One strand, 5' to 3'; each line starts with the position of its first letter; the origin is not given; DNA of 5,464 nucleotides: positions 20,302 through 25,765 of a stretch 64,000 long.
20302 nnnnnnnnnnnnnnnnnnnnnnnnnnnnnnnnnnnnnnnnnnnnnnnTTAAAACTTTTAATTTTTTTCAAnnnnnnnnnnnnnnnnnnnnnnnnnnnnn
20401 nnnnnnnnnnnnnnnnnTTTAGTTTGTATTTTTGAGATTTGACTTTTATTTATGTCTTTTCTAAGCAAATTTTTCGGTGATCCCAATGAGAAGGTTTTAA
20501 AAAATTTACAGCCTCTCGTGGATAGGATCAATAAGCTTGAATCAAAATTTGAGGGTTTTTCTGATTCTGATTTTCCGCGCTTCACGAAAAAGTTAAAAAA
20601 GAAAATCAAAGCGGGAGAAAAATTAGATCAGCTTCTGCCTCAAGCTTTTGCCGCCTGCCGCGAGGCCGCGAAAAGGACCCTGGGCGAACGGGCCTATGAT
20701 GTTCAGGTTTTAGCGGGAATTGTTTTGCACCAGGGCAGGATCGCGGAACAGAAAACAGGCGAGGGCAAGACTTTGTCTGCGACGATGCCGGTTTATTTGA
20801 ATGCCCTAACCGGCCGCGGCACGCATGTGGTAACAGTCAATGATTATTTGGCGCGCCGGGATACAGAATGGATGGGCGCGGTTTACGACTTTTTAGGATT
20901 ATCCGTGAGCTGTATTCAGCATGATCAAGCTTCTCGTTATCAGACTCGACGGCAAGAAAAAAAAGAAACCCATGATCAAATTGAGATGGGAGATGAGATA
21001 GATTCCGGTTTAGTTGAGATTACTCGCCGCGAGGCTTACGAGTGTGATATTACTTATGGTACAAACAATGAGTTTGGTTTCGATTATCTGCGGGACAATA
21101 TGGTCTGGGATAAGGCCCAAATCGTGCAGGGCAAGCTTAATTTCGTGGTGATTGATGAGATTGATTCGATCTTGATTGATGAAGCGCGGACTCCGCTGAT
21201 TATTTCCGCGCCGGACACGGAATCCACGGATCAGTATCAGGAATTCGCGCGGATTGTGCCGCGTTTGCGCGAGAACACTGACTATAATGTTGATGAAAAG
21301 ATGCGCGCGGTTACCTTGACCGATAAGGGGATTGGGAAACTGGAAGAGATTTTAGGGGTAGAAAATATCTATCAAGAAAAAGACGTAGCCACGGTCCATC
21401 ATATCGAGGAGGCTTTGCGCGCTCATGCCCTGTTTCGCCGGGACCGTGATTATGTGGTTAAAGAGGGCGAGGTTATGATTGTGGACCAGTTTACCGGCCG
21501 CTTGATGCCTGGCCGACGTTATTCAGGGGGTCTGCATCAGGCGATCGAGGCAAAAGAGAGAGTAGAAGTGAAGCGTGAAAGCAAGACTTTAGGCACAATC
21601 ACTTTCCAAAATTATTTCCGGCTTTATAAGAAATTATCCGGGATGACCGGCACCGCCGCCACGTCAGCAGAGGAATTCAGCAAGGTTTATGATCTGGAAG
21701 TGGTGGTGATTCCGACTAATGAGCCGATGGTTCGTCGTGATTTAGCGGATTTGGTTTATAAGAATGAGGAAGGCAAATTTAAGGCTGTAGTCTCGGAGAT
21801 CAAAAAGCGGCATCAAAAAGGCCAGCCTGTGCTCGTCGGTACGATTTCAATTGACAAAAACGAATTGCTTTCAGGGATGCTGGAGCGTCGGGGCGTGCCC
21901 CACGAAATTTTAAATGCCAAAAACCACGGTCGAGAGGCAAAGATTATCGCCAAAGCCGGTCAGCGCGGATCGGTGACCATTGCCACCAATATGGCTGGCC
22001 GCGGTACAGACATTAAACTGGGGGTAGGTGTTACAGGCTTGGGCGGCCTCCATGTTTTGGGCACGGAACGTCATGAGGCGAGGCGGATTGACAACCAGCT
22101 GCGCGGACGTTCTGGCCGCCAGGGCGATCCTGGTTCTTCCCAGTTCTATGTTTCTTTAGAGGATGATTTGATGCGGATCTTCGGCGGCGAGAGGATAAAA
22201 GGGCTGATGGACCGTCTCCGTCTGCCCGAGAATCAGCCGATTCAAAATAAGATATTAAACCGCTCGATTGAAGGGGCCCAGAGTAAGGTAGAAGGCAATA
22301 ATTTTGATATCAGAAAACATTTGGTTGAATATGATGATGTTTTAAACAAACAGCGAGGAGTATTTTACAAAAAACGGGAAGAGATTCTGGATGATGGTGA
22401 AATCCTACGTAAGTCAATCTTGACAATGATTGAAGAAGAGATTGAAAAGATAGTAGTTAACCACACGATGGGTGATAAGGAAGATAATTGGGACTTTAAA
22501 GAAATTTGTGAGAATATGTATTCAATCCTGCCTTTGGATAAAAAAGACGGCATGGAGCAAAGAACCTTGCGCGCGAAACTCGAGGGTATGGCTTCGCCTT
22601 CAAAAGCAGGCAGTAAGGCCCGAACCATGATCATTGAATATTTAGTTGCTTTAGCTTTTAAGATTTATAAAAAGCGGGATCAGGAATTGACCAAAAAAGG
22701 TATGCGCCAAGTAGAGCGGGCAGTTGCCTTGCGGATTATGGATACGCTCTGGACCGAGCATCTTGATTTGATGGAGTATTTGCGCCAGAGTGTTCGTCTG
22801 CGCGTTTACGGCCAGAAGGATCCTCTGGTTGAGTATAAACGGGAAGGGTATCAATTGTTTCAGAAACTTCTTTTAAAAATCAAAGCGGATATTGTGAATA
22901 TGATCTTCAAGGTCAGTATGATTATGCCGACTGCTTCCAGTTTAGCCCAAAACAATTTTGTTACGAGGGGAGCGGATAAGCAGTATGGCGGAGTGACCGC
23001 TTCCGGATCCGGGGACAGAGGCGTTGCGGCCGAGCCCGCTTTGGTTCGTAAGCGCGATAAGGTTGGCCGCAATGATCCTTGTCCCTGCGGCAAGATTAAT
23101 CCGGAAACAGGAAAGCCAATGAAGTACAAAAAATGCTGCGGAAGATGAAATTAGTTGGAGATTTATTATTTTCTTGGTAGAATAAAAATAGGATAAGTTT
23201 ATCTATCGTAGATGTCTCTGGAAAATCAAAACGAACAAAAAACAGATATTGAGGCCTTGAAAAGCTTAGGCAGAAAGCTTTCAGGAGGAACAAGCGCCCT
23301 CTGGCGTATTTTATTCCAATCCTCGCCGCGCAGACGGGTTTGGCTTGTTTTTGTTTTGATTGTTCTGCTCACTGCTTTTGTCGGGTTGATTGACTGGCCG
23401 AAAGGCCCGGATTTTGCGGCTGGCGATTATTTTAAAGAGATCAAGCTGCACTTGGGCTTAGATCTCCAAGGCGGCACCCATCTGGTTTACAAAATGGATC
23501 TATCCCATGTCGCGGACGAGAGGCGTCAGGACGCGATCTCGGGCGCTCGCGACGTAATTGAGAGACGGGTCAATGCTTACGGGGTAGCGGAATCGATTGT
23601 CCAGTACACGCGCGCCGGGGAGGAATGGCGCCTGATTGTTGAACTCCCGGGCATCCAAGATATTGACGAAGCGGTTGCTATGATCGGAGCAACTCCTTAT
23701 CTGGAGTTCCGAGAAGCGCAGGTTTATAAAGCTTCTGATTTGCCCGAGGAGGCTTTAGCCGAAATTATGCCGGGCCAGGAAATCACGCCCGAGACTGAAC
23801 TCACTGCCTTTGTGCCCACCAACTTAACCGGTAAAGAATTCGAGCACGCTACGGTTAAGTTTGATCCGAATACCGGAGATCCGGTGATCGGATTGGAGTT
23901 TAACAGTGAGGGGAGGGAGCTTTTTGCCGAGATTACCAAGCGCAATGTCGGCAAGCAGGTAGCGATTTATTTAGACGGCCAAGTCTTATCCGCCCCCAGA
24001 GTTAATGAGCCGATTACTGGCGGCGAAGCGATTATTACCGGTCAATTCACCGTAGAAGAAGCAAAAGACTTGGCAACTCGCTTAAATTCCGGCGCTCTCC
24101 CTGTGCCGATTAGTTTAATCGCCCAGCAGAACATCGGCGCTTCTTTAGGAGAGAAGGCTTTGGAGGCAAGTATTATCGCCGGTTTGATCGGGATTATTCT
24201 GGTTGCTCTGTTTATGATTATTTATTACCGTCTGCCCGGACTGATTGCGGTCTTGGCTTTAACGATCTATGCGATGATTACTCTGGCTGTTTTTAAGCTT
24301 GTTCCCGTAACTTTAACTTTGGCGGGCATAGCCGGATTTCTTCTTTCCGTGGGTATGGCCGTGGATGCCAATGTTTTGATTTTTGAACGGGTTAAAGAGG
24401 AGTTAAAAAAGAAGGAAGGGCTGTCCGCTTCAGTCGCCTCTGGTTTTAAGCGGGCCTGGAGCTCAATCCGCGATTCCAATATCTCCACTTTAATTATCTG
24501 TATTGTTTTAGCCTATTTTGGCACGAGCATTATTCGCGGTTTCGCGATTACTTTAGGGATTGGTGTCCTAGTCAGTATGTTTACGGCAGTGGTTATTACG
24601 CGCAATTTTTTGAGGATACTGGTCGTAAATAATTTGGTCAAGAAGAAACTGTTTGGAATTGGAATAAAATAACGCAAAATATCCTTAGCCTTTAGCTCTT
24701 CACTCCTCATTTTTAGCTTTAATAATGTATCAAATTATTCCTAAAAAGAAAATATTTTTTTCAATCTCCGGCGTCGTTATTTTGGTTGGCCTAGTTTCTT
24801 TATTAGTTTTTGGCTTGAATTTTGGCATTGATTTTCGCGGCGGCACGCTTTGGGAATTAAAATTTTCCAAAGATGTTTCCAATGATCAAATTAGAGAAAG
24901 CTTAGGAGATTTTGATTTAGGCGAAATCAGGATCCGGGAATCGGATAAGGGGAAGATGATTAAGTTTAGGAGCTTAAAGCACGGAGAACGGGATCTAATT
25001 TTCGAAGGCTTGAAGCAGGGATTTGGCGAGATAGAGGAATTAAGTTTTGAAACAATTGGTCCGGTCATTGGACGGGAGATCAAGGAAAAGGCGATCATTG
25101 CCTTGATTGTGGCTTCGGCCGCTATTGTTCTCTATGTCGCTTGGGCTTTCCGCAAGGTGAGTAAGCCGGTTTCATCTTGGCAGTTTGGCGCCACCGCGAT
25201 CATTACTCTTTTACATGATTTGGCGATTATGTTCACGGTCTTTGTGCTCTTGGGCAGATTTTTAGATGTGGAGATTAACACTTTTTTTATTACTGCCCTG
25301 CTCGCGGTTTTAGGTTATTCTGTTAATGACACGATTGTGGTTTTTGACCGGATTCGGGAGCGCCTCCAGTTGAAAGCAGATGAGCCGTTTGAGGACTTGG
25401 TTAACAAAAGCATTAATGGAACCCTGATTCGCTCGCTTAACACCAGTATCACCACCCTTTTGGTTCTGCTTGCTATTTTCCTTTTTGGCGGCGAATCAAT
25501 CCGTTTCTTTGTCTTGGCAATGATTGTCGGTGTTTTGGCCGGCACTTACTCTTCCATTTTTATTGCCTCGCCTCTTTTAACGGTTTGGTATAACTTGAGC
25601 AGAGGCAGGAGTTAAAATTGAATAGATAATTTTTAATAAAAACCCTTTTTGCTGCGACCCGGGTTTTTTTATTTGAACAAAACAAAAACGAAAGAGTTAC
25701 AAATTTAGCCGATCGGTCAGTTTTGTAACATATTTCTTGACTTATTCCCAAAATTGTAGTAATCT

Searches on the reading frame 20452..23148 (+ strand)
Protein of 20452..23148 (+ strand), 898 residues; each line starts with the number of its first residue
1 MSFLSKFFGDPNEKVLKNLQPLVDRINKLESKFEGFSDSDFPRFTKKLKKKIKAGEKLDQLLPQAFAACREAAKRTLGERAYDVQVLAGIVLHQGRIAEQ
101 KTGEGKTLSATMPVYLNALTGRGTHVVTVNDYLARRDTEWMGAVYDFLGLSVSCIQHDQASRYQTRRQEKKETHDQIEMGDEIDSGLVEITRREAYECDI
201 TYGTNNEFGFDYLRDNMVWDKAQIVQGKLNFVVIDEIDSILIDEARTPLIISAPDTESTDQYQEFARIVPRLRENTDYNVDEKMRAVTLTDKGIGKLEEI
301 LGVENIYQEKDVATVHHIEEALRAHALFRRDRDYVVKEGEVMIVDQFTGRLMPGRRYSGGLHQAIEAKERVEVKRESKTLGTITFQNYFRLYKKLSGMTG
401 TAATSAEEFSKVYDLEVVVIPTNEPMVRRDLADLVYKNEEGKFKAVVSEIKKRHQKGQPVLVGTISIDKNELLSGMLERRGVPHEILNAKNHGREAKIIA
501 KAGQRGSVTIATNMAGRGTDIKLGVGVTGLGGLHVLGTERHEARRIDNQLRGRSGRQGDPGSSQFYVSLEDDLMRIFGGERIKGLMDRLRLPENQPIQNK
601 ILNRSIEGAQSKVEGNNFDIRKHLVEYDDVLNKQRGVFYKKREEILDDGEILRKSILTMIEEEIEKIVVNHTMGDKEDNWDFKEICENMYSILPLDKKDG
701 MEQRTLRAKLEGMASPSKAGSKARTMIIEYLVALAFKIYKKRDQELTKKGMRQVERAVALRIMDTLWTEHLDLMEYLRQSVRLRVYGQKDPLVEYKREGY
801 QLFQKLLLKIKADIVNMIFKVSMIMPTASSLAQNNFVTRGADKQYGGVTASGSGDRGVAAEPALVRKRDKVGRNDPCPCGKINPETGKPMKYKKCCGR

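Call 29: search_protein_families(library=pfam, proteins=[window:20452-23148:+], max_evalue=0.00001)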
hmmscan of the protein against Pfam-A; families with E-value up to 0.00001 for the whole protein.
window:20452-23148:+ (898 aa): 4 families
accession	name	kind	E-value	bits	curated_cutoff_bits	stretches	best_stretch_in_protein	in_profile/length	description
PF07517.20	SecA_DEAD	-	3e-120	401.3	24.6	1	5-410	2-290/290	SecA DEAD-like domain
PF21090.3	P-loop_SecA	-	2.7e-79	266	27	2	425-524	1-100/205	SecA P-loop domain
PF07516.18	SecA_SW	-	9.2e-62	209.1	26.7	1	596-821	1-199/200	SecA Wing and Scaffold domain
PF01043.26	SecA_PP_bind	-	1.1e-46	158.4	23.5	1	258-366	2-110/110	SecA preprotein cross-linking domain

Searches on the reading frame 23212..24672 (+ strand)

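Call 29: search_protein_families(library=pfam, proteins=[window:23212-24672:+], max_evalue=0.00001)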
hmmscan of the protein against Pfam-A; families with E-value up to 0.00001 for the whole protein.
window:23212-24672:+ (486 aa): 4 families
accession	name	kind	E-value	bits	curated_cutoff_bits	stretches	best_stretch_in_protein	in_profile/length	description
PF22599.2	SecDF_P1_head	-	2e-32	111.9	27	1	203-298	19-114/114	SecDF, P1 head subdomain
PF21760.3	SecD_1st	-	4e-16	58.6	27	1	111-169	3-58/60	Protein translocase subunit SecDF, P1 domain, N-terminal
PF02355.23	SecD_SecF_C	-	4.5e-16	59.3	20.5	1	302-470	15-186/189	Protein export membrane protein SecD/SecF, C-terminal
PF03176.21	MMPL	-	1.7e-06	27.7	20.5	1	315-460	140-292/333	MMPL family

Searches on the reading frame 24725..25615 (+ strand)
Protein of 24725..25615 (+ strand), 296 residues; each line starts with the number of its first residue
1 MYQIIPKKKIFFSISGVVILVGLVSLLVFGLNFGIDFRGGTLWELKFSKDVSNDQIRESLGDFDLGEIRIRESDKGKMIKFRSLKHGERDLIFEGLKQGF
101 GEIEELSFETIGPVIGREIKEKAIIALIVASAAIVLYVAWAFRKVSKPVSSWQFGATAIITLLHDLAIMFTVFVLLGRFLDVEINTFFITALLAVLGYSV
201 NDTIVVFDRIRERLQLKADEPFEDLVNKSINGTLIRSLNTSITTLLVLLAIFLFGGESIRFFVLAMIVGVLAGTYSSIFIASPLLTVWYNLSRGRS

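Call 29: search_protein_families(library=pfam, proteins=[window:24725-25615:+], max_evalue=0.00001)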
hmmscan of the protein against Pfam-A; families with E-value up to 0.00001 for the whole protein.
window:24725-25615:+ (296 aa): 2 families
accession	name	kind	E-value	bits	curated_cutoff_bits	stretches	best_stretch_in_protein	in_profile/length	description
PF02355.23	SecD_SecF_C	-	1.9e-58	197.4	20.5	1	99-289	9-187/189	Protein export membrane protein SecD/SecF, C-terminal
PF07549.19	Sec_GG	-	1.7e-09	37.3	20.3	1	24-51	1-28/28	SecD/SecF GG Motif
